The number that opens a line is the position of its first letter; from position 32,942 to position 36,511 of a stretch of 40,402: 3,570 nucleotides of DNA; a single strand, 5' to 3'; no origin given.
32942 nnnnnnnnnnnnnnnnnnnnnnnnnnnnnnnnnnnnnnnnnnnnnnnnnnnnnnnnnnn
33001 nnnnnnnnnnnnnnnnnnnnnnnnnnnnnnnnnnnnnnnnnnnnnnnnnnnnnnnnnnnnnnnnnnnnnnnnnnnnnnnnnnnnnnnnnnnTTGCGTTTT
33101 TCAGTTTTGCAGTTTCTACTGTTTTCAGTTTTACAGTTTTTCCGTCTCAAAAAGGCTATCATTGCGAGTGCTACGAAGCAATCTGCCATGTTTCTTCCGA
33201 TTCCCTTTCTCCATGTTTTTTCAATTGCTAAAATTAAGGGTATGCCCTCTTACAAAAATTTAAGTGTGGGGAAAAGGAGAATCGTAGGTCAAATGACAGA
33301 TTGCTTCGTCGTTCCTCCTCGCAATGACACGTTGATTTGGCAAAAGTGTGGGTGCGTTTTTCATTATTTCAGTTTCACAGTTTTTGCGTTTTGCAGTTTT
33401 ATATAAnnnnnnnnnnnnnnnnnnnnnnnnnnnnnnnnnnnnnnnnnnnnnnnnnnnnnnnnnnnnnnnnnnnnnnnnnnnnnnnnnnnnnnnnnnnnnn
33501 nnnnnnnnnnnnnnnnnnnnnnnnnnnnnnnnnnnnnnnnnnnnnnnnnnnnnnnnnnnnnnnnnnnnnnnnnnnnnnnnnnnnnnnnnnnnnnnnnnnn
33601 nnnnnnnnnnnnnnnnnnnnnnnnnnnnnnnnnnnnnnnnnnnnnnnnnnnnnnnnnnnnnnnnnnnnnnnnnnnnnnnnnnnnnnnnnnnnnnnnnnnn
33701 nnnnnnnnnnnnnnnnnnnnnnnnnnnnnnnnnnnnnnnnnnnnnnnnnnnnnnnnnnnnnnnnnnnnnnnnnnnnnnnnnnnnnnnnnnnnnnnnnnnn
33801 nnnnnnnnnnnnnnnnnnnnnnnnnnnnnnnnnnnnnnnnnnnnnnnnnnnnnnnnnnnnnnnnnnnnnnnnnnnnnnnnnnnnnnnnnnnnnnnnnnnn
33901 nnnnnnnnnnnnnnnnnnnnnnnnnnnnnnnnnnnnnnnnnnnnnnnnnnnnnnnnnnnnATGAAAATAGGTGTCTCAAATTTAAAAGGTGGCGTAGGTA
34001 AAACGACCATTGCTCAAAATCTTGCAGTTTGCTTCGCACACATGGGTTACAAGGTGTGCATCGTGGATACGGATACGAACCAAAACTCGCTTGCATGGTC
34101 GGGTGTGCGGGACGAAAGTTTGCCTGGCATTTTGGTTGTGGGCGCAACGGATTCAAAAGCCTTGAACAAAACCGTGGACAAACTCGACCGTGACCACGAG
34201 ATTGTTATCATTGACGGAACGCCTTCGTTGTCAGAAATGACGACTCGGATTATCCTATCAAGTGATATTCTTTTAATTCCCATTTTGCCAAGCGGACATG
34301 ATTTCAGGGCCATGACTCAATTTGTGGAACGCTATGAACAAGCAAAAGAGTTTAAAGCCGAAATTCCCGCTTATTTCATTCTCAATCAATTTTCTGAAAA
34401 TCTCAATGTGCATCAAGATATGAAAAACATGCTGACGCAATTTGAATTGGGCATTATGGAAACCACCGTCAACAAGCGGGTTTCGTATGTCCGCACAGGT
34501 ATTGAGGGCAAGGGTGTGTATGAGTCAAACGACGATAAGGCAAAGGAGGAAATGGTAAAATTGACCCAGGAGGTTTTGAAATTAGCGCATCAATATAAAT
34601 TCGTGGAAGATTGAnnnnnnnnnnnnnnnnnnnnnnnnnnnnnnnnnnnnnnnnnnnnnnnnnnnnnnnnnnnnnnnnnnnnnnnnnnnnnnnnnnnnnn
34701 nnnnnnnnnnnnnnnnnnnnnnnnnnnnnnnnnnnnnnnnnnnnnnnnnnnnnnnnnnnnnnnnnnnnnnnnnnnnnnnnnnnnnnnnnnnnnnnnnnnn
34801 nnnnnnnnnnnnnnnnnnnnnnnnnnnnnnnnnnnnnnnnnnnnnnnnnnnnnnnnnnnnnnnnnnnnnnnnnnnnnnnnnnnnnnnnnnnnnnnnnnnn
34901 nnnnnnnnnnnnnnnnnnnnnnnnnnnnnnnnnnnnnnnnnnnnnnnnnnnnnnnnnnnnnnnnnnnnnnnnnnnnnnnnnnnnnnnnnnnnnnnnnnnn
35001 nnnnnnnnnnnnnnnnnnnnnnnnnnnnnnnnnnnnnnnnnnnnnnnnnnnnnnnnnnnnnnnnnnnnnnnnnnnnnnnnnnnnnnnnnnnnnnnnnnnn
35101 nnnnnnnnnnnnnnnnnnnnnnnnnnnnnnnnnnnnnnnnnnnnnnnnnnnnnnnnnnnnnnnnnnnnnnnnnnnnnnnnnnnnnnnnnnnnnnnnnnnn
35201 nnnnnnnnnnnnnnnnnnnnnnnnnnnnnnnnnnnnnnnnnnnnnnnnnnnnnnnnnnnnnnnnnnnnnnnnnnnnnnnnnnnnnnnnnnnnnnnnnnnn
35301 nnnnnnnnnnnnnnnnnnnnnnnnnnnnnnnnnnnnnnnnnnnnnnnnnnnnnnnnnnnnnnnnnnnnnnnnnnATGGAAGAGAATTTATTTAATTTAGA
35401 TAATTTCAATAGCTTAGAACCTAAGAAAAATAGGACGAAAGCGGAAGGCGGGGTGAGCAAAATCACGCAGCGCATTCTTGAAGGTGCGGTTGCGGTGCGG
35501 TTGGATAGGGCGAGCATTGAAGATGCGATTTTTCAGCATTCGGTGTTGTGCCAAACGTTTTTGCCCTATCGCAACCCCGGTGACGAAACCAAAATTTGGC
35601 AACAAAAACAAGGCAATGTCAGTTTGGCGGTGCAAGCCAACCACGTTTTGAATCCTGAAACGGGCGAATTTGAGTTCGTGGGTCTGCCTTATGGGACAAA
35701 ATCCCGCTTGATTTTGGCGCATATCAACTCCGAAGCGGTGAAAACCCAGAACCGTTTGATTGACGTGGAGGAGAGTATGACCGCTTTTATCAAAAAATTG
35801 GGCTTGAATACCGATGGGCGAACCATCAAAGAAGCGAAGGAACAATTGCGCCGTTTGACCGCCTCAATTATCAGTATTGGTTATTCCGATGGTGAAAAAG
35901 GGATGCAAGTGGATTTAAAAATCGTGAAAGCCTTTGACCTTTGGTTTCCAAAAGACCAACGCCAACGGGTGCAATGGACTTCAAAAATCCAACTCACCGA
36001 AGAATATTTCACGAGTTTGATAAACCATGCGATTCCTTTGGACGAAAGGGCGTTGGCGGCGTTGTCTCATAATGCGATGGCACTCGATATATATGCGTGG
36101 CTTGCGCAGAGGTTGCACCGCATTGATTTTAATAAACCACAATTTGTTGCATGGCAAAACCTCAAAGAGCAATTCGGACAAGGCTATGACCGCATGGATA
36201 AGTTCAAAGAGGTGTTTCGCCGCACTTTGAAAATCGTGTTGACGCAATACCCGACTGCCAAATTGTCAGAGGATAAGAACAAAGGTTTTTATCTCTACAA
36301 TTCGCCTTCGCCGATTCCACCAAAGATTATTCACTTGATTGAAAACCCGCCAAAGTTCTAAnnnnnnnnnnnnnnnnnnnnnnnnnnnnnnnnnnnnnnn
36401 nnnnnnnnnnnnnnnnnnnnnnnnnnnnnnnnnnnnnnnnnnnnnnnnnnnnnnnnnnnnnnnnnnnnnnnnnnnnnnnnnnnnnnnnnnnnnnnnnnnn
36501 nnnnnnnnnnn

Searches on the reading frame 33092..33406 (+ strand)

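Call 8: search_protein_families(library=pfam, proteins=[window:33092-33406:+], max_evalue=0.01)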
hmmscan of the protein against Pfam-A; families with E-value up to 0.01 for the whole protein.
window:33092-33406:+ (104 aa): 1 family
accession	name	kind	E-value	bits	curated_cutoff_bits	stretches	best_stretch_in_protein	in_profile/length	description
PF24838.2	8xMP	-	0.0085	16.4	30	0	3-80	25-99/136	Octameric membrane protein family (8xMP)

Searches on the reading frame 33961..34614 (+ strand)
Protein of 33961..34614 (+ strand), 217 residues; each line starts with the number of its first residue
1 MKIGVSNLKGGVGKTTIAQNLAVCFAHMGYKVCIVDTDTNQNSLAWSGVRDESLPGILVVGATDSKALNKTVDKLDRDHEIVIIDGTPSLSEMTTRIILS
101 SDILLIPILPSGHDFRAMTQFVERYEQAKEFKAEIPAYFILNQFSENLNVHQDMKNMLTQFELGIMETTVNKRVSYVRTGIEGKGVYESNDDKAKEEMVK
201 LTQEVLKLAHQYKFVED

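Call 8: search_protein_families(library=pfam, proteins=[window:33961-34614:+], max_evalue=0.01)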
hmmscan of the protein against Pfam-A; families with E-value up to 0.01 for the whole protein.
window:33961-34614:+ (217 aa): 11 families
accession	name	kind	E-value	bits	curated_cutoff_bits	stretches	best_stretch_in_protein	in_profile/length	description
PF13614.12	AAA_31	-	5e-22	79.1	27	2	3-49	4-50/177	AAA domain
PF01656.29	CbiA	-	1.2e-14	54.8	25.4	1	5-176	3-115/125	CobQ/CobB/MinD/ParA nucleotide binding domain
PF09140.17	MipZ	-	1.2e-09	38.4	20.7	1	3-45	3-45/262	ATPase MipZ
PF10609.15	ParA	-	1.9e-09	37.8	27.1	1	2-40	5-43/246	NUBPL iron-transfer P-loop NTPase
PF07015.17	VirC1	-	3.7e-09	36.7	24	1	3-176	4-182/231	VirC1 protein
PF02374.21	ArsA_ATPase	-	5.5e-06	26.2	24.3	1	9-39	9-39/305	Anion-transporting ATPase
PF06564.18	CBP_BcsQ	-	3.3e-05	23.9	21.3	1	3-39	4-40/234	Cellulose biosynthesis protein BcsQ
PF16575.11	CLP1_P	-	5.4e-05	23.5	26.6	1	11-48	4-41/188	mRNA cleavage and polyadenylation factor CLP1 P-loop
PF20720.3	nSTAND3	-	0.00015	21.9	27.2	1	11-45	27-60/155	Novel STAND NTPase 3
PF00142.24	Fer4_NifH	-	0.00052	20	25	1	9-43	8-42/271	4Fe-4S iron sulfur cluster binding proteins, NifH/frxC family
PF00448.28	SRP54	-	0.0054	16.8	22.7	0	11-39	11-39/196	SRP54-type protein, GTPase domain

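Call 9: search_protein_families(library=ncbifam, proteins=[window:33961-34614:+], max_evalue=0.01)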
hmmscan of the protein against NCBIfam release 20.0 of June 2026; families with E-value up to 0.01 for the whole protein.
window:33961-34614:+ (217 aa): 28 families (the best 25 are shown)
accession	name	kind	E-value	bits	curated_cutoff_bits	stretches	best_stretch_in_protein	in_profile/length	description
NF041546.1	ParA_partition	equivalog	2e-50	171.2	180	1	3-204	2-203/203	ParA family partition ATPase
TIGR03371.1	cellulose_yhjQ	equivalog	2.5e-17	63.2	157.85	2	62-160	97-194/246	cellulose biosynthesis protein BcsQ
TIGR03453.1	partition_RepA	equivalog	6.3e-14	51.6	348.45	2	3-45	107-149/387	plasmid partitioning protein RepA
TIGR01969.1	minD_arch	subfamily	3.6e-11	42.7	201.75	1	3-40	3-40/251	cell division ATPase MinD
NF010423.0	PRK13849.1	equivalog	2.5e-10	40.1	313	1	3-176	4-182/231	conjugal transfer ATPase VirC1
TIGR01968.1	minD_bact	equivalog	6.3e-10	38.8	212.9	1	5-40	6-41/261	septum site-determining protein MinD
NF010443.0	PRK13869.1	subfamily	5.7e-09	35.2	446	1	3-51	124-172/405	plasmid-partitioning protein RepA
TIGR01007.1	eps_fam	subfamily_domain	1.8e-08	34.2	108.05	1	3-43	20-60/204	polysaccharide biosynthesis tyrosine autokinase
NF041136.1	MrpORP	equivalog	1.2e-07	31.3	450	1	2-40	7-45/365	iron-sulfur cluster carrier protein MrpORP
NF041283.1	PrgP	equivalog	9.2e-07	28.5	400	1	5-44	7-47/297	ParA superfamily DNA segregation protein PrgP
NF047398.1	AAA_KGGVGR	domain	1.2e-06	29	90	1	8-61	10-63/190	KGGVGR-motif variant AAA ATPase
TIGR00345.1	GET3_arsA_TRC40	subfamily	3e-06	27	135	1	9-41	5-37/299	TRC40/GET3/ArsA family transport-energizing ATPase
NF010259.0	PRK13705.1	equivalog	3.6e-06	26.2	725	0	68-124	224-280/388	plasmid-partitioning protein SopA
NF008669.0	PRK11670.1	equivalog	5e-06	25.7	348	1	3-43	110-150/369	iron-sulfur cluster carrier protein ApbC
TIGR04291.1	arsen_driv_ArsA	equivalog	1.9e-05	23.6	650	1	9-41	11-43/565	arsenical pump-driving ATPase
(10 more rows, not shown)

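Call 70: search_solved_structures(query=window:33961-34611:+, max_evalue=0.00001)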
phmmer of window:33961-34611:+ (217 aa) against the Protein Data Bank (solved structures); distinct sequences matched with E-value up to 0.00001: 13.
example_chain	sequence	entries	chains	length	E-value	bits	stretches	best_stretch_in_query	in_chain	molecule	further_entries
5u1g_D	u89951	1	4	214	1.7e-25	92.8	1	4-208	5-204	ParA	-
4dzz_A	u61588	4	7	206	2.4e-25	92.3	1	4-208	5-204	Plasmid partitioning protein ParF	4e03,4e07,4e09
8ray_B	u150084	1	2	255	6.4e-11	45.2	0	3-92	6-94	ParA family protein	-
1wcv_1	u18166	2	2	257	7.9e-11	45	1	2-53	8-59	SEGREGATION PROTEIN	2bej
2bek_A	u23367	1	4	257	1e-09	41.3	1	2-53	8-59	SEGREGATION PROTEIN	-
4pfs_A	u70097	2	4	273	2.7e-09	39.9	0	54-190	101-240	Cobyrinic Acid a,c-diamide synthase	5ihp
5if9_A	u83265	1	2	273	2.7e-09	39.9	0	54-190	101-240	Cobyrinic Acid a,c-diamide synthase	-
3ez7_A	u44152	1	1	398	5.1e-08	35.8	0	46-127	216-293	Plasmid partition protein A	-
3ez2_A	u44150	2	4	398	6.5e-08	35.4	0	46-127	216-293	Plasmid partition protein A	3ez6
5zme_A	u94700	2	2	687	4.9e-07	32.6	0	8-58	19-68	ATPase ARSA1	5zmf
7npd_A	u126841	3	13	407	1.3e-06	31.2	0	3-40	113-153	Walker A-type ATPase | AAA family ATPase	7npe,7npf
6iub_A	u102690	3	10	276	3.7e-06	29.7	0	3-54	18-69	SpoOJ regulator (Soj)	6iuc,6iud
3pg5_A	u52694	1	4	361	6.5e-06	28.9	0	4-73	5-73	Uncharacterized protein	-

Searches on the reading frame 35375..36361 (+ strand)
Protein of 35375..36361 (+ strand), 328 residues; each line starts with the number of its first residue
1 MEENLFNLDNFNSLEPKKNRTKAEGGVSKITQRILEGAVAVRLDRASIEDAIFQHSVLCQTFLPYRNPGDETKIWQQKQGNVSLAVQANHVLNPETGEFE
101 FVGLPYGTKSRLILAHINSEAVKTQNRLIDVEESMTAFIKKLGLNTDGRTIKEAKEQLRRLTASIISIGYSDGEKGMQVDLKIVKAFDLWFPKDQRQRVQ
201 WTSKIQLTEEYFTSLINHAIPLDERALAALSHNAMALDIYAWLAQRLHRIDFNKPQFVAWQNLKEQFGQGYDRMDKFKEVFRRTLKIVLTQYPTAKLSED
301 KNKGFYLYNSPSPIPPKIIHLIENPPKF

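Call 8: search_protein_families(library=pfam, proteins=[window:35375-36361:+], max_evalue=0.01)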
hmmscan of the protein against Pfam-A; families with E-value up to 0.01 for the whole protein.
window:35375-36361:+ (328 aa): 1 family
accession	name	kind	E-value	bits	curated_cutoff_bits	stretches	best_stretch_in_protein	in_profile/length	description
PF04796.18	RepA_C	-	6.2e-24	85.7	26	1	105-260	2-179/181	Plasmid encoded RepA protein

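Call 9: search_protein_families(library=ncbifam, proteins=[window:35375-36361:+], max_evalue=0.01)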
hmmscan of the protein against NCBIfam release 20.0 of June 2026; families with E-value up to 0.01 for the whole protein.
window:35375-36361:+ (328 aa): 0 families

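Call 11: search_dna_similar(query=window:35375-36361:+, collection=plasmids, mode=protein, max_rows=30)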
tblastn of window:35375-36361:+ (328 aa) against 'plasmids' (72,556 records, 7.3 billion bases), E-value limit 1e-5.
Records with a match: 1102; places in all: 1151; records where one place covers at least 80% of the query: 911.
Best place of each record, by identity: 60-80% 2; <60% 1100.
By first word of the organism name: Ralstonia 147; Xanthomonas 94; Escherichia 85; Klebsiella 85; Acetobacter 47; Candidatus 44; Enterobacter 37; Roseomonas 37; uncultured 36; Burkholderia 36; and 119 more.
By predicted mobility (MOB-suite, as given by PLSDB): conjugative 498; non-mobilizable 352; mobilizable 252.
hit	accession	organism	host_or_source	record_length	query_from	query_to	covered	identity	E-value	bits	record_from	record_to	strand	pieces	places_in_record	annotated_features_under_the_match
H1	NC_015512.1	Haliscomenobacter hydrossis DSM 1100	activated sludge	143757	17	327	95%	60.8%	2e-127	408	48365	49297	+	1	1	replication protein RepA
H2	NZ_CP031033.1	Runella sp. SP2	whole organism,freshwater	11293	41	319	85%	66.3%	6e-122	392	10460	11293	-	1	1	replication protein RepA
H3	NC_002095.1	Chlorobium limicola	-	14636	49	314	80%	53.8%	5e-68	306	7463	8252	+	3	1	hypothetical protein (x2)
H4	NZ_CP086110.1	Skermanella mucosa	single cell,crude oil contaminated ...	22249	23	314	89%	45.6%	1e-85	288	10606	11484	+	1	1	replication protein RepA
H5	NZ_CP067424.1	Skermanella sp. TT6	Homo sapiens,single cell,skin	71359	26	321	90%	43.1%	9e-74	254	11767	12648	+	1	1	replication protein RepA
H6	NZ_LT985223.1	Escherichia coli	-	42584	4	317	96%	36.4%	2e-48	181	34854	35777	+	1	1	replication protein RepA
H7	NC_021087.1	Enterobacter cloacae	clinical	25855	16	315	91%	36.7%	8e-46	173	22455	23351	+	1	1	replication protein RepA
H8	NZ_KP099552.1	Enterobacter cloacae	Homo sapiens,urethral swab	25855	16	315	91%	36.7%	8e-46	173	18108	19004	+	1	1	replication protein RepA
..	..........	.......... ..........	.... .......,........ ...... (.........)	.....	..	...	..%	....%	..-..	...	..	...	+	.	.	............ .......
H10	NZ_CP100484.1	Klebsiella grimontii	Gallus gallus domesticus,whole ...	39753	27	317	89%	37.8%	7e-47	176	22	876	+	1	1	replication protein RepA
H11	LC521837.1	Klebsiella pneumoniae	Homo sapiens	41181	27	317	89%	37.8%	7e-47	176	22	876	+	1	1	plasmid replication protein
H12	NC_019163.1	Klebsiella pneumoniae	-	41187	27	317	89%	37.8%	7e-47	176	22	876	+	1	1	replication protein RepA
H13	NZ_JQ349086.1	Klebsiella pneumoniae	-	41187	27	317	89%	37.8%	7e-47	176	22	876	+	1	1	replication protein RepA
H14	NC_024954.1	Escherichia coli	-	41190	27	317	89%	37.8%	7e-47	176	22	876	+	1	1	replication protein RepA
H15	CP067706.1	Klebsiella pneumoniae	Homo sapiens,respiratory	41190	27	317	89%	37.8%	7e-47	176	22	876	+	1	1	replication protein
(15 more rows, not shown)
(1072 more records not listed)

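Call 12: get_annotated_region(hit=H1, flank=6000)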
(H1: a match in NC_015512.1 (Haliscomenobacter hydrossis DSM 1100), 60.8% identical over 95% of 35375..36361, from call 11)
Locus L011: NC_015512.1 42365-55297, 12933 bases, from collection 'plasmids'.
description: Haliscomenobacter hydrossis DSM 1100 plasmid pHALHY02, complete sequence
organism: Haliscomenobacter hydrossis DSM 1100 (NCBI taxid 760192)
taxonomy: Bacteria; Bacteroidota; Saprospiria; Saprospirales; Haliscomenobacteraceae; Haliscomenobacter; Haliscomenobacter hydrossis; Haliscomenobacter hydrossis DSM 1100
host: -; source: activated sludge; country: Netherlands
typing (MOB-suite, as given by PLSDB): non-mobilizable; replicon rep_cluster_1690
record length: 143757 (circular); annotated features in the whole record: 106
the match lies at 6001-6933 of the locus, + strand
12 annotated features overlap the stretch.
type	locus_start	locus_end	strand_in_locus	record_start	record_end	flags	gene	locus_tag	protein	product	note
CDS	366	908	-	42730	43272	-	-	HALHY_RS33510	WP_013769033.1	RNA polymerase sigma factor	GO:0006352 - DNA-templated transcription initiation [Evidence IEA]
CDS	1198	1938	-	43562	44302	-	-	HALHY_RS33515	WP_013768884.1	LytTR family DNA-binding domain-containing protein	-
CDS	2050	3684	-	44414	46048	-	-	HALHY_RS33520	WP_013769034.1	histidine kinase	GO:0000160 - phosphorelay signal transduction system [Evidence IEA]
CDS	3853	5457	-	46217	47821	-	-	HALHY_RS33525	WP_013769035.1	histidine kinase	GO:0000160 - phosphorelay signal transduction system [Evidence IEA]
CDS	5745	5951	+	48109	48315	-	-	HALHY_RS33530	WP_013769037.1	hypothetical protein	-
CDS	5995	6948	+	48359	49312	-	-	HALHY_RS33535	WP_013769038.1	replication protein RepA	-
CDS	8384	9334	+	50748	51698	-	-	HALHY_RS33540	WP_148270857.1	CHC2 zinc finger domain-containing protein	GO:0006260 - DNA replication [Evidence IEA]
CDS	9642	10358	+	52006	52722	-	-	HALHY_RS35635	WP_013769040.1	KilA-N domain-containing protein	-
CDS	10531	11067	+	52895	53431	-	-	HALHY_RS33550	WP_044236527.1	hypothetical protein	-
CDS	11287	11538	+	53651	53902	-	-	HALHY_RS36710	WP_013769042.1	hypothetical protein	-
CDS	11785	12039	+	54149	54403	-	-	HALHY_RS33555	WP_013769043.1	hypothetical protein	-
CDS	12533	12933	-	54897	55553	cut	-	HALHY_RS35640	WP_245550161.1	hypothetical protein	-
